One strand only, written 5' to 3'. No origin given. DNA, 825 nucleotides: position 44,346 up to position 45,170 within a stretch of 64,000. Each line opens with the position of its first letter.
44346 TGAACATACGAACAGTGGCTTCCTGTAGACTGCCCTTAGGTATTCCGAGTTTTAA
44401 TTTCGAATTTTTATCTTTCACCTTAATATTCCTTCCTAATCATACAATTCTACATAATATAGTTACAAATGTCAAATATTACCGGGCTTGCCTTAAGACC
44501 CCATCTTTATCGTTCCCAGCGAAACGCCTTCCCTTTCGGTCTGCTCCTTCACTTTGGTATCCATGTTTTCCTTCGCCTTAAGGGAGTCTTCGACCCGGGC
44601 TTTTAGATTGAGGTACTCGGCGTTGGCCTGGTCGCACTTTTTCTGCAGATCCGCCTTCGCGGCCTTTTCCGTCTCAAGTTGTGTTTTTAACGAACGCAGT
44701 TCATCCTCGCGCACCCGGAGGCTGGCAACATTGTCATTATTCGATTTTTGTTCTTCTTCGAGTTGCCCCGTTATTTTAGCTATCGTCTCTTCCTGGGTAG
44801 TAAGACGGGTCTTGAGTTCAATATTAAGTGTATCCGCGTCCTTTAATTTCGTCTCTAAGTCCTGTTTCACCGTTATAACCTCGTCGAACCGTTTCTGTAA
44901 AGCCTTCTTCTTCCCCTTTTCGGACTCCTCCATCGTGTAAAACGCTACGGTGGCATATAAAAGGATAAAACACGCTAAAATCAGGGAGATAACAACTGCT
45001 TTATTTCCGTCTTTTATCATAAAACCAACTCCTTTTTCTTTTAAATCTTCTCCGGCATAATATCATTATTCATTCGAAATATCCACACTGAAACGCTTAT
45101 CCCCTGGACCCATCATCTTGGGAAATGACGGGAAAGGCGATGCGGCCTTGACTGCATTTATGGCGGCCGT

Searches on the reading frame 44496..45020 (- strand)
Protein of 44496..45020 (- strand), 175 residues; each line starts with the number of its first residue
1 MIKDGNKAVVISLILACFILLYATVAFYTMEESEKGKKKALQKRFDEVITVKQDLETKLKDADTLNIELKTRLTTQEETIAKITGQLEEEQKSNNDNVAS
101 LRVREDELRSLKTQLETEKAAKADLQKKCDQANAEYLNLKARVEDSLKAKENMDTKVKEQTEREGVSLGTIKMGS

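Call 5: search_protein_families(library=pfam, proteins=[window:44496-45020:-], max_evalue=1)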
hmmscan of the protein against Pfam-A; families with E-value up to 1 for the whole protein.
window:44496-45020:- (175 aa): 10 families
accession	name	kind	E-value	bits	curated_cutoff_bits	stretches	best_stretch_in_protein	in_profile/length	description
PF01576.24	Myosin_tail_1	-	0.00017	20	38.1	1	30-164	421-555/1081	Myosin tail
PF16331.10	TolA_bind_tri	-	0.00055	20.4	30.1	2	53-95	7-49/76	TolA binding protein trimerisation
PF05911.16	FPP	-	0.001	17.9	40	1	31-161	687-817/871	Filament-like plant protein, long coiled-coil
PF24627.1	PUMA_CC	-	0.0015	18.9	30.1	1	53-96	4-47/74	PUMA coiled-coil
PF00038.26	Filament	-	0.033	14.2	40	1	91-160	39-108/313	Intermediate filament protein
PF09762.14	CCDC93_CC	-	0.041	13.4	30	1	34-162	141-262/429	CCDC93 coiled-coil domain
PF06160.17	EzrA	-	0.089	11.5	39.6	1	28-112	336-416/557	Septation ring formation regulator, EzrA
PF19745.5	FUT8_N_cat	-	0.22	10.7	27.6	1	13-157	10-155/499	Alpha-(1,6)-fucosyltransferase N- and catalytic domains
PF21085.3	CusS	-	0.31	11.6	24.1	1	31-123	56-142/160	CusS sensor domain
PF08614.16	ATG16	-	0.64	10.6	33.7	1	72-149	75-152/200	Autophagy protein 16 (ATG16)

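Call 6: search_protein_families(library=ncbifam, proteins=[window:44496-45020:-], max_evalue=1)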
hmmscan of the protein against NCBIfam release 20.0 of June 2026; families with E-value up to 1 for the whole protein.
window:44496-45020:- (175 aa): 23 families
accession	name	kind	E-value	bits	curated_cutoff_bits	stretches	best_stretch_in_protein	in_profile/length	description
TIGR02168.1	SMC_prok_B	equivalog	9.6e-05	20.3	567.35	1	36-162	302-428/1181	chromosome segregation protein SMC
NF045780.1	TrlF_fam_ATP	equivalog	0.0019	17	350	1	33-163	572-701/944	TrlF family AAA-like ATPase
NF008438.0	PRK11281.1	equivalog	0.0019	16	991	1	32-159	52-174/1113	mechanosensitive channel MscK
NF007655.0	PRK10325.1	equivalog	0.0041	16.9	348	1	75-156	39-119/197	nucleotide exchange factor GrpE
TIGR02169.1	SMC_prok_A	equivalog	0.012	13.3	729.4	1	37-159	324-446/1165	chromosome segregation protein SMC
NF008181.0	PRK10930.1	equivalog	0.018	13.8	660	1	8-43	78-113/419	FtsH protease activity modulator HflK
NF002572.0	PRK02224.1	equivalog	0.019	13.3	1087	1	35-163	488-614/888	DNA double-strand break repair ATPase Rad50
NF005826.1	PRK07718.1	equivalog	0.021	14.8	140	1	6-73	4-74/143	flagellar basal body-associated protein FliL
TIGR03752.1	conj_TIGR03752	hypoth_equivalog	0.024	13.9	241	1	10-171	5-160/471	TIGR03752 family integrating conjugative element protein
NF047747.1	PrtsmActNtasePan2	equivalog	0.033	13.4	700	1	33-77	20-64/397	proteasome-activating nucleotidase Pan2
NF009347.0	PRK12705.1-4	equivalog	0.048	12.3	579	1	11-136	12-137/473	hypothetical protein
NF050014.1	HpsJ_like_B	equivalog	0.05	13.3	260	1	8-169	86-233/254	hormogonium polysaccharide biosynthesis protein HpsJ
NF002024.0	PRK00846.1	equivalog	0.053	13.7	90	1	63-118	13-68/78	hypothetical protein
TIGR04320.1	Surf_Exclu_PgrA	domain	0.063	12.6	70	1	63-160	255-355/360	SEC10/PgrA surface exclusion domain-containing protein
NF038305.1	HpsJ_fam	subfamily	0.081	12.8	60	1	9-144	81-213/234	HpsJ family protein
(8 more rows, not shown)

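Call 51: find_homologous_proteins(query=window:44496-45020:-, max_evalue=0.001)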
Query window:44496-45020:- (175 aa): 13 proteins with E <= 0.001 among 122 candidates.
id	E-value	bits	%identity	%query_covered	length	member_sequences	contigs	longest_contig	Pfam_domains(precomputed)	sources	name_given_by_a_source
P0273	7.7e-99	346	99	100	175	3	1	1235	-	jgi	jgi:chromosome segregation ATPase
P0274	1.1e-51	193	60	98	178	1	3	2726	-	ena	-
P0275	1.4e-49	186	57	98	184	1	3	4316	-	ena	-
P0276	1.7e-48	182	58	98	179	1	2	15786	-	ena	-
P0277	2.2e-48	182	56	98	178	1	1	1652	-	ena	-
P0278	3.1e-48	182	56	98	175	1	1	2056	-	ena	-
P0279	7.3e-48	180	57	98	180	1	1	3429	-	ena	-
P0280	2.1e-47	179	57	98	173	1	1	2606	-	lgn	-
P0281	3.4e-42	162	53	98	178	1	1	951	-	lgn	-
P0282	7.8e-36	141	51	99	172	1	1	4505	-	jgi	-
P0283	1.6e-33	134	55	74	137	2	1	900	-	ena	-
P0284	1.7e-29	121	40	98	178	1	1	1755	-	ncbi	-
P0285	2.3e-25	107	38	98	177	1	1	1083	-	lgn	-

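Call 65: find_related_loci(query=A3, collection=metagenome_contigs, flank=3000)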
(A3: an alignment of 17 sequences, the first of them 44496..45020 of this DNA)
Query A3 (175 aa) in metagenome_contigs; peptide patterns used: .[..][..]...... (x = any residue, [..] = any of these).
45 stretches matched a pattern; 12 encode a relative of the query (tblastn E <= 1e-3); 12 distinct loci.
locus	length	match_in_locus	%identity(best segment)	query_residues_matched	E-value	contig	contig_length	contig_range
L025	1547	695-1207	58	1-171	3e-61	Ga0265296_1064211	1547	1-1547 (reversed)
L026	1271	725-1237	56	1-171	3e-60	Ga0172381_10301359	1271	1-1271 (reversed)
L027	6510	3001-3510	57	1-171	2e-56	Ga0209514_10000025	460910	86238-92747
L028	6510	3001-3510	54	1-171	2e-54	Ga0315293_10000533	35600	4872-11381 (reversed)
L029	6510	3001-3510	54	1-171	2e-54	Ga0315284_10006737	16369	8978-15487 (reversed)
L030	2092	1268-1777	47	1-171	5e-44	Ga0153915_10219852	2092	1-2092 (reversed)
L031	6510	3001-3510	44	1-171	7e-39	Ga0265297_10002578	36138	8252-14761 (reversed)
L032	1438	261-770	43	1-171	1e-38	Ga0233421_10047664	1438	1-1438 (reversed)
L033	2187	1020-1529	43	1-171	1e-37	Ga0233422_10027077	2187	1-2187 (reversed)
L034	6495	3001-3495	41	7-171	1e-34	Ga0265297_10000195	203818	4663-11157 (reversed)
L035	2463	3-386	38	44-171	5e-17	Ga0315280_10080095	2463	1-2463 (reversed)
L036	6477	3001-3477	39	13-171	3e-16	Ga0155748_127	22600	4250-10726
